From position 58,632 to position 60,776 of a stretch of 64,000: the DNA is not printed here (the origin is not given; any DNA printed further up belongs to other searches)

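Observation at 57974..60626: Outer-membrane barrel + MshEN-domain GT2 synthase: candidate c-di-GMP-gated exopolysaccharide secretion pair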

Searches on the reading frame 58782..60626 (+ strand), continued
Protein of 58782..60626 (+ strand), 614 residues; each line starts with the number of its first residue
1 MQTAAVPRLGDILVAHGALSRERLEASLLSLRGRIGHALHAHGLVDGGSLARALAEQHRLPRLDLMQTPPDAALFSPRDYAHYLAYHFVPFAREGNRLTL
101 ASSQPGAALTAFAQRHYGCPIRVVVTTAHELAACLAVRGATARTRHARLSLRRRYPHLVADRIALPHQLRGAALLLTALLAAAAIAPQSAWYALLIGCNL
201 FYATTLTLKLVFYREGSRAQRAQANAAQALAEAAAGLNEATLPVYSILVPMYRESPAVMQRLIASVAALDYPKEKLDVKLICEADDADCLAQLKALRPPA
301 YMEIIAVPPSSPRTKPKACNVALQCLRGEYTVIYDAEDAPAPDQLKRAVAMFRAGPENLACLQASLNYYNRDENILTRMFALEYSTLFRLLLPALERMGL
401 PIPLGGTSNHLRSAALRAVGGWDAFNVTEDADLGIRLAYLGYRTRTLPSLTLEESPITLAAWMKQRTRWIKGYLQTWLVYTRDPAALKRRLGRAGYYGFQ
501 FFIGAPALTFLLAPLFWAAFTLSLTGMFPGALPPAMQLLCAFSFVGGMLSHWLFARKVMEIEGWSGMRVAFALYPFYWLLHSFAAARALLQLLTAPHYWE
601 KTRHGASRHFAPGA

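Call 13: find_related_loci(query=window:58782-60626:+, collection=genome_contigs, flank=8000)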
Query window:58782-60626:+ (614 aa) in genome_contigs; peptide patterns used: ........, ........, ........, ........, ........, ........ (x = any residue, [..] = any of these).
136 stretches matched a pattern; 91 encode a relative of the query (tblastn E <= 1e-3); the best 80 are kept; 80 distinct loci.
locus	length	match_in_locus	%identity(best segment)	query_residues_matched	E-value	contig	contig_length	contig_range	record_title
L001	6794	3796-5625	73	1-610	0e+0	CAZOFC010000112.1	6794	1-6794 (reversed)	MAG TPA_asm: uncultured Azospirillum sp. isolate SRP287051_co1_187 genome assembly, contig: NODE_13664_length_6794_cov_6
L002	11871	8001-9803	70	8-608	0e+0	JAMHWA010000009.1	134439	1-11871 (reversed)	MAG: Alphaproteobacteria bacterium isolate UR_AS_maxbin.022 k201_6772, whole genome shotgun sequence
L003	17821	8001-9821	67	4-609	0e+0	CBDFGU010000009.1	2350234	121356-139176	MAG: Rickettsiales bacterium isolate 65efd935-89ef-4d18-82de-10c37dfece6b genome assembly, contig: chromosome_2, whole g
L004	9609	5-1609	71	74-608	0e+0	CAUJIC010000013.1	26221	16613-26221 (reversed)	MAG: Pseudomonadota bacterium isolate KLAP13 genome assembly, contig: KLAP13_509007, whole genome shotgun sequence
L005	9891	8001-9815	61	7-611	0e+0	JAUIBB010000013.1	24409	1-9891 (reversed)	MAG: Alphaproteobacteria bacterium isolate 6_bin.22 NODE_1920_length_24409_cov_0.967136, whole genome shotgun sequence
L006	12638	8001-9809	60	8-610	0e+0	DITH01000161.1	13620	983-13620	MAG TPA_asm: Alphaproteobacteria bacterium UBA6189 UBA6189_contig_172512, whole genome shotgun sequence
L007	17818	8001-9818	58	8-613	0e+0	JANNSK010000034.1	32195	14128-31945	MAG: Alphaproteobacteria bacterium isolate SOY_31_metabat_223 SOY_31_k141_2754629, whole genome shotgun sequence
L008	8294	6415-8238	65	1-608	0e+0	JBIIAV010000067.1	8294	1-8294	MAG: Rickettsiales bacterium isolate ME2000-06-06pf_3300042549_group1_bin80 Rohwer_bin1995_scaffold_5295_c2, whole genom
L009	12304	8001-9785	54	8-608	0e+0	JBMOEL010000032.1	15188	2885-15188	MAG: Rickettsiales bacterium isolate Deming_bin.116 contig10858, whole genome shotgun sequence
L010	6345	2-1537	61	99-610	0e+0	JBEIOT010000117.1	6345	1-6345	MAG: Azospirillum sp. isolate Sample-106-S6-bin-20 Sample_106_S6-bin_20-k141_319339, whole genome shotgun sequence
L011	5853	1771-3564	54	8-608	0e+0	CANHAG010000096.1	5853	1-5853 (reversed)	MAG: Rhodospirillaceae bacterium isolate RE-15aug16-64 genome assembly, contig: RE-15aug16-C27434, whole genome shotgun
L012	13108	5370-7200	65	3-608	0e+0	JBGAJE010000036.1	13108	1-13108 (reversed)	MAG: Rickettsiales bacterium isolate MAG_MBR_H125.1 MBRH125-1_opera_contig_8159, whole genome shotgun sequence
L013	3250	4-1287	67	185-612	0e+0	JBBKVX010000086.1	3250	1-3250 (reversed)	MAG: Rickettsiales bacterium isolate metabat_bins.345 k119_2571209, whole genome shotgun sequence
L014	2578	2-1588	54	75-608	0e+0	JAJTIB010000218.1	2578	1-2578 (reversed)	MAG: Rickettsiales bacterium isolate CoA8_M105.1 k141_2108986, whole genome shotgun sequence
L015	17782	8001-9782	44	8-608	1e-147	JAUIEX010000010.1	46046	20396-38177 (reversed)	MAG: Alphaproteobacteria bacterium isolate 8_bin.54 NODE_923_length_46046_cov_1.232823, whole genome shotgun sequence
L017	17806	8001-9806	44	7-613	7e-143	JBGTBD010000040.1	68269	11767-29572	MAG: Rickettsiales bacterium isolate JTS-AC89 k141_3851941, whole genome shotgun sequence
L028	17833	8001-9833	39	3-611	2e-134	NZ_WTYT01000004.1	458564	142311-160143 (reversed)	Altericroceibacterium endophyticum strain LMG 29518 NODE_4_length_458564, whole genome shotgun sequence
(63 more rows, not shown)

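Call 33: find_encoding_contigs(protein=P0108, flank=8000, max_places=2)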
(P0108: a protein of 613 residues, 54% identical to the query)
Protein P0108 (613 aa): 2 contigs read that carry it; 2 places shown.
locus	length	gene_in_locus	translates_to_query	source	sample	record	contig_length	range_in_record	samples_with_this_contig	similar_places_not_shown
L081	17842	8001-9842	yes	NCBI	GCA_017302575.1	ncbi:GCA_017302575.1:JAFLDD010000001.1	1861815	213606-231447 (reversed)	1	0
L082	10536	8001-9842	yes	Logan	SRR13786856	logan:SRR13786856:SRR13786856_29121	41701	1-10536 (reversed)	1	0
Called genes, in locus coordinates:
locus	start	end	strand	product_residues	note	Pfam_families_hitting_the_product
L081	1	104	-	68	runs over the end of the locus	-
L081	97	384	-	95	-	-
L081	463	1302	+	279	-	PF03167:UDG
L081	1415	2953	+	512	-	PF01464:SLT, PF27553:SLT_superhelical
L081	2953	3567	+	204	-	PF01351:RNase_HII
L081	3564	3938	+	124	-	PF05258:DciA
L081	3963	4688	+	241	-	PF13462:Thioredoxin_4, PF01323:DSBA (faint)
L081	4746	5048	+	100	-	PF09527:ATPase_gene1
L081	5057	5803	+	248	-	PF00119:ATP-synt_A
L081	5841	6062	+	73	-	PF00137:ATP-synt_C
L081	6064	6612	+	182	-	PF02326:YMF19, PF00430:ATP-synt_B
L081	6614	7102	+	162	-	PF05405:Mt_ATP-synt_B, PF28006:HpsJ (weak), PF00430:ATP-synt_B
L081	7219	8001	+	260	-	-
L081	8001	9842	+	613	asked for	PF05157:MshEN, PF13641:Glyco_tranf_2_3, PF00535:Glycos_transf_2, PF13632:Glyco_trans_2_3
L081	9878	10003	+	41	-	PF00444:Ribosomal_L36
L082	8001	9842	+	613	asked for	PF05157:MshEN, PF13641:Glyco_tranf_2_3, PF00535:Glycos_transf_2, PF13632:Glyco_trans_2_3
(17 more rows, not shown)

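Call 34: find_encoding_contigs(protein=P0068, flank=8000, max_places=2)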
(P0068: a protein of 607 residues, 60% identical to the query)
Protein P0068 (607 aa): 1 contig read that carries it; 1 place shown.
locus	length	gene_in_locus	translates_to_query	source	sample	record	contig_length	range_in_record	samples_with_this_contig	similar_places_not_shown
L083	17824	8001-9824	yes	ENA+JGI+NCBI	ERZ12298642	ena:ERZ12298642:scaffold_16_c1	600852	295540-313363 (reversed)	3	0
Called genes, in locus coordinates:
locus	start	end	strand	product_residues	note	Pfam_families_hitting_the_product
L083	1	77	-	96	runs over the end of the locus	-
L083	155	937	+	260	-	PF03167:UDG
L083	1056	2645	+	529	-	PF01464:SLT, PF27553:SLT_superhelical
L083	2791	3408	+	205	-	PF01351:RNase_HII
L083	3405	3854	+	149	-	PF05258:DciA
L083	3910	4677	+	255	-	PF13462:Thioredoxin_4, PF01323:DSBA (weak)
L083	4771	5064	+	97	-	-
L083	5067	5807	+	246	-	PF00119:ATP-synt_A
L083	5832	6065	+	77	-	PF00137:ATP-synt_C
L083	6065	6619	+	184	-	PF02326:YMF19, PF00430:ATP-synt_B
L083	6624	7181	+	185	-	PF05405:Mt_ATP-synt_B, PF00430:ATP-synt_B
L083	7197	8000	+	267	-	-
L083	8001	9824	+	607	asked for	PF05157:MshEN, PF00535:Glycos_transf_2, PF13641:Glyco_tranf_2_3, PF13632:Glyco_trans_2_3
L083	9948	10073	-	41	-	PF00444:Ribosomal_L36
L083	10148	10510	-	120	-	-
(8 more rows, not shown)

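Call 35: find_encoding_contigs(protein=P0015, flank=8000, max_places=2)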
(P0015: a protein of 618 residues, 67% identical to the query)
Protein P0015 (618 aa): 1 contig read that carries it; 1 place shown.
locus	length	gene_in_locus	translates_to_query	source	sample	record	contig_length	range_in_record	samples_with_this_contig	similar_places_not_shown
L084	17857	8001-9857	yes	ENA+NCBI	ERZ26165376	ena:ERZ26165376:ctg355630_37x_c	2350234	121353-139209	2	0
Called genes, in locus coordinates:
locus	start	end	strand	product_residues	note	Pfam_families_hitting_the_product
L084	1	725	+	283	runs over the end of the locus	PF03167:UDG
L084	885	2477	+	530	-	PF01464:SLT, PF27553:SLT_superhelical (faint)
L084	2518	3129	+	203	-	PF01351:RNase_HII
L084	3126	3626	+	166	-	PF05258:DciA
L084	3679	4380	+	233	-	PF13462:Thioredoxin_4, PF01323:DSBA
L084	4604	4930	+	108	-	PF09527:ATPase_gene1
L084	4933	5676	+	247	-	PF00119:ATP-synt_A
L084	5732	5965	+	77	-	PF00137:ATP-synt_C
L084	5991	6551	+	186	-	PF02326:YMF19, PF00430:ATP-synt_B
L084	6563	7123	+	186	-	PF05405:Mt_ATP-synt_B, PF00430:ATP-synt_B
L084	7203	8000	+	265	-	-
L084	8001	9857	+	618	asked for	PF05157:MshEN (weak), PF00535:Glycos_transf_2, PF13641:Glyco_tranf_2_3, PF13632:Glyco_trans_2_3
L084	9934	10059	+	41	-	PF00444:Ribosomal_L36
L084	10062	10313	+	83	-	PF09834:DUF2061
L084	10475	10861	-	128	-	-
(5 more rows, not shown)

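Call 37: predict_structure(alignment_id=A3)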
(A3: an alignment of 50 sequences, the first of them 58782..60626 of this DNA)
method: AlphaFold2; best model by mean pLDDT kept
length: 614 residues; sequences in the alignment: 50
mean_pLDDT: 91.8   pTM: 0.87
mean pLDDT of the five models: 91.8, 91.5, 90.5, 90.3, 89.8
residues with pLDDT >= 90: 451; 70-90: 154; 50-70: 6; < 50: 3
segments of 3 or more residues with pLDDT < 50: none
pLDDT, mean of each block of 10 residues (from residue 1): 74 94 89 83 88 95 95 93 93 97 95 97 94 88 87 91 88 94 92 89 93 97 95 95 96 92 96 95 93 94 89 85 91 95 98 97 95 95 96 97 90 95 86 94 97 93 92 92 95 95 86 86 79 87 92 97 94 95 94 88 81 60
secondary structure, 60 per line:
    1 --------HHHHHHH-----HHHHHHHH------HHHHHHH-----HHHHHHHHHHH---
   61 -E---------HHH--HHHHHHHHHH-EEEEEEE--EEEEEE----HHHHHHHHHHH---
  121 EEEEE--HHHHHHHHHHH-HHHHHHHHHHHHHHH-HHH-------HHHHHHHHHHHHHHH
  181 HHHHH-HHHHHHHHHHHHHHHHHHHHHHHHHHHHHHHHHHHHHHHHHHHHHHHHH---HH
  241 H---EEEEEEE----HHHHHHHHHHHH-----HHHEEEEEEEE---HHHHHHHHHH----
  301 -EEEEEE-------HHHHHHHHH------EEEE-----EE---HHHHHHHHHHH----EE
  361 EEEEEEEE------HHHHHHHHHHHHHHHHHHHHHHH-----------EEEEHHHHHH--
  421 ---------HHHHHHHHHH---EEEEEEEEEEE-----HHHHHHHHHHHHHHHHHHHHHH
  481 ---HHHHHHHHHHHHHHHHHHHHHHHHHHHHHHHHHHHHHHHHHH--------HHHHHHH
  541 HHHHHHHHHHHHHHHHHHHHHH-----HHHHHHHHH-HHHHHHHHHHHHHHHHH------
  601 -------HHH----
elements in order: H9-15 H21-28 H35-41 H47-57 H77-86 E88-94 E97-102 H107-117 E121-125 H128-138 H140-154 H166-185 H187-235 E245-251 H256-267 E276-283 H287-296 E302-307 H315-323 E330-333 H344-354 E359-368 H375-397 E409-412 H413-418 H430-439 E443-453 H459-480 H484-525 H534-562 H568-576 H578-594

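Call 41: fold_search(model_id=the predicted structure, library=pdb)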
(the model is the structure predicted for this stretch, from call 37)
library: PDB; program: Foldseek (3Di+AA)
matches with E <= 10: 1028; with E <= 0.001: 285
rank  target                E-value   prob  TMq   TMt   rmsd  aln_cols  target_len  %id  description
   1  8smp_A                1.2e-14  1.00  0.52  0.59   6.9       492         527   16  Xenopus laevis hyaluronan synthase 1, UDP-bound, gating loop inserted state (released 2024-05-01)
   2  7sp7_A                3.1e-14  1.00  0.50  0.61   4.6       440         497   12  Chlorella virus hyaluronan synthase inhibited by UDP (released 2022-04-06)
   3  9b8v_E                5.2e-14  1.00  0.43  0.33  22.1       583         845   19  AlphaFold2 informed cryo-EM model of the E. coli cellulose synthase BcsAG3B6 complex (released 2025-02-19)
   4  7sp8_A                6.7e-14  1.00  0.50  0.60   5.1       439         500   11  Chlorella virus Hyaluronan Synthase bound to UDP-GlcNAc (released 2022-04-06)
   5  4p00_A                6.7e-14  1.00  0.46  0.39  12.3       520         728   20  Bacterial Cellulose Synthase in complex with cyclic-di-GMP and UDP (released 2014-04-09)
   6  8smm_A                1.1e-13  1.00  0.46  0.54   6.9       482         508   16  Xenopus laevis hyaluronan synthase 1 (released 2024-05-01)
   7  8smn_A                1.6e-13  1.00  0.44  0.51   6.1       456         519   17  Xenopus laevis hyaluronan synthase 1, nascent HA polymer bound state (released 2024-05-01)
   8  8snc_A                2.5e-13  1.00  0.51  0.62   4.7       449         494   13  Chlorella virus Hyaluronan Synthase bound to GlcA extended GlcNAc primer (released 2024-05-01)
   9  7sp9_A                3.5e-13  1.00  0.50  0.60   5.3       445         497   13  Chlorella virus Hyaluronan Synthase in the GlcNAc-primed channel-closed state (released 2022-04-06)
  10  9yq2_A                5.0e-13  1.00  0.49  0.61   5.3       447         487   13  Chlorella virus hyaluronan synthase bound to DDM (released 2025-12-10)
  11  9kqc_A                6.0e-13  1.00  0.50  0.60   4.7       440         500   12  Chlorella virus Hyaluronan Synthase bound to VNAR (released 2025-05-14)
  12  9yq5_A                6.9e-13  1.00  0.50  0.60   5.3       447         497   12  Chlorella virus hyaluronan synthase bound to an inserted UDP-GlcA (released 2025-12-10)
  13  9fnn_A                8.0e-13  1.00  0.44  0.35  28.2       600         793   19  Cryo-EM structure of the c-di-GMP-saturated 'crown'less Bcs macrocomplex for cellulose secretion in E. coli (released 2024-10-16)
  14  8sne_A                9.2e-13  1.00  0.51  0.63   4.6       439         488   13  Chlorella virus Hyaluronan Synthase bound to GlcA extended GlcNAc primer and UDP (released 2024-05-01)
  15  9fmv_A                9.7e-13  1.00  0.36  0.29  27.4       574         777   17  Cryo-EM structure of the c-di-GMP-free synthase:pEtN transferase complex (BcsA-Bct-G3) from the E. coli cellulose secr (released 2024-10-16)
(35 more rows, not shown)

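Call 47: search_protein_families(library=pfam, proteins=[L028:3873-5606:+, L028:6090-7979:+, L028:7989-9878:+, L028:9875-11317:+, L028:11278-12282:+, L028:12279-13106:+, L028:13296-13982:-, L028:14026-16170:-], max_evalue=0.01)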
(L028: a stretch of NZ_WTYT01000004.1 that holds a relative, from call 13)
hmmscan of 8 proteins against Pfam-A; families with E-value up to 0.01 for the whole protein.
L028:3873-5606:+ (577 aa): 1 family
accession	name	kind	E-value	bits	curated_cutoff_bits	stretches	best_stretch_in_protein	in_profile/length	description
PF03109.22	ABC1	-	3.3e-69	233.2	22.9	1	162-407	1-243/244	ABC1 atypical kinase-like domain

L028:6090-7979:+ (629 aa): 1 family
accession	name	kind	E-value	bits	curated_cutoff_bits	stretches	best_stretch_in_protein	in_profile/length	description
PF03170.19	BcsB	-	2.9e-17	62.7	21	2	42-210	4-181/606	Bacterial cellulose synthase subunit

L028:7989-9878:+ (629 aa): 5 families
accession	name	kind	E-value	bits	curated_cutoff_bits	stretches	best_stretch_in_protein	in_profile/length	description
PF13641.12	Glyco_tranf_2_3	-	4.3e-22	79.7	27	1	247-473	3-230/230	Glycosyltransferase like family 2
PF13632.12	Glyco_trans_2_3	-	5.4e-21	75.8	27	1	332-525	2-153/198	Glycosyl transferase family group 2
PF00535.33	Glycos_transf_2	-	3.4e-12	47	23.3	1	248-388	1-132/168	Glycosyl transferase family 2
PF05157.20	MshEN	-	8.4e-09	35.7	23.1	1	63-146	1-86/90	MshEN domain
PF13506.12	Glyco_transf_21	-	9.9e-07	28.8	21.7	1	306-470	6-172/174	Glycosyl transferase family 21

L028:9875-11317:+ (480 aa): 0 families

L028:11278-12282:+ (334 aa): 2 families
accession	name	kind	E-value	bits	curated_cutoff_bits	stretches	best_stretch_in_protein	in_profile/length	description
PF00072.30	Response_reg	-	2.5e-23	82.8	30.2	1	22-145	1-111/111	Response regulator receiver domain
PF00990.26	GGDEF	-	2.8e-06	27.7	23.8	1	180-284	2-111/161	Diguanylate cyclase, GGDEF domain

L028:12279-13106:+ (275 aa): 1 family
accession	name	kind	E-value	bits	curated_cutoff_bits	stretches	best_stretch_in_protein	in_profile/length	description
PF13557.12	Phenol_MetA_deg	-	2.5e-05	24.9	22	1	99-264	63-235/242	Putative MetA-pathway of phenol degradation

L028:13296-13982:- (228 aa): 2 families
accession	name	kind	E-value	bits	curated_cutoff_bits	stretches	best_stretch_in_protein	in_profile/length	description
PF03544.19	TonB_C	-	9.7e-12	45.6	24.6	1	161-227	12-77/79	Gram-negative bacterial TonB protein C-terminal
PF13103.11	TonB_2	-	1.4e-09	38.4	22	1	143-222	2-82/85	TonB C terminal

L028:14026-16170:- (714 aa): 3 families
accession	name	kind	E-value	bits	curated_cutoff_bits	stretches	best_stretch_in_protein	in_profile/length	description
PF00593.30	TonB_dep_Rec_b-barrel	-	3.7e-42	146.1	27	1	225-673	21-436/436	TonB dependent receptor-like, beta-barrel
PF07715.20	Plug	-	9.1e-20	71.6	23.9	1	46-153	3-107/107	TonB-dependent Receptor Plug Domain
PF14905.12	OMP_b-brl_3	-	0.00035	20.2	27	0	492-676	206-376/408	Outer membrane protein beta-barrel family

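Call 59: search_protein_families(library=pfam, proteins=[L017:10746-11972:+, L017:12257-12622:+, L017:12630-14708:+, L028:9875-11317:+], max_evalue=0.01)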
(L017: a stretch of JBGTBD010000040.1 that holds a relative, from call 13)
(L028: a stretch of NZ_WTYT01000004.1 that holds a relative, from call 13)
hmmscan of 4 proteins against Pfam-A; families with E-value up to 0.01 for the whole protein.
L017:10746-11972:+ (408 aa): 1 family
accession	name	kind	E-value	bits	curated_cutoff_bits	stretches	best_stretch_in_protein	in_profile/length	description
PF00015.26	MCPsignal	-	2.3e-21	76.8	34.6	1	174-307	29-161/172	Methyl-accepting chemotaxis protein (MCP) signalling domain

L017:12257-12622:+ (121 aa): 2 families
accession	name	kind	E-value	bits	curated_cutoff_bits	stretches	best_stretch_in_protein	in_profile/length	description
PF00072.30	Response_reg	-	7.5e-29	100.6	30.2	1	7-116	3-110/111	Response regulator receiver domain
PF23198.2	PDE8A_N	-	0.0011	19.4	29.6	1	21-89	29-98/147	PDE8A-like, N-terminal domain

L017:12630-14708:+ (692 aa): 4 families
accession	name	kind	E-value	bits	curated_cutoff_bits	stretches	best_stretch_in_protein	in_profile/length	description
PF01584.24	CheW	-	3.7e-28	98.3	23.5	1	545-673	2-135/138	CheW-like domain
PF02518.31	HATPase_c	-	8.8e-19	68.4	26.4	1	401-539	3-110/111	Histidine kinase-, DNA gyrase B-, and HSP90-like ATPase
PF02895.20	H-kinase_dim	-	5.9e-16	59.1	23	1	293-354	3-68/68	Signal transducing histidine kinase, homodimeric domain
PF01627.28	Hpt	-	3.2e-15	56.6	24.6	1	8-97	2-73/84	Hpt domain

L028:9875-11317:+ (480 aa): 0 families
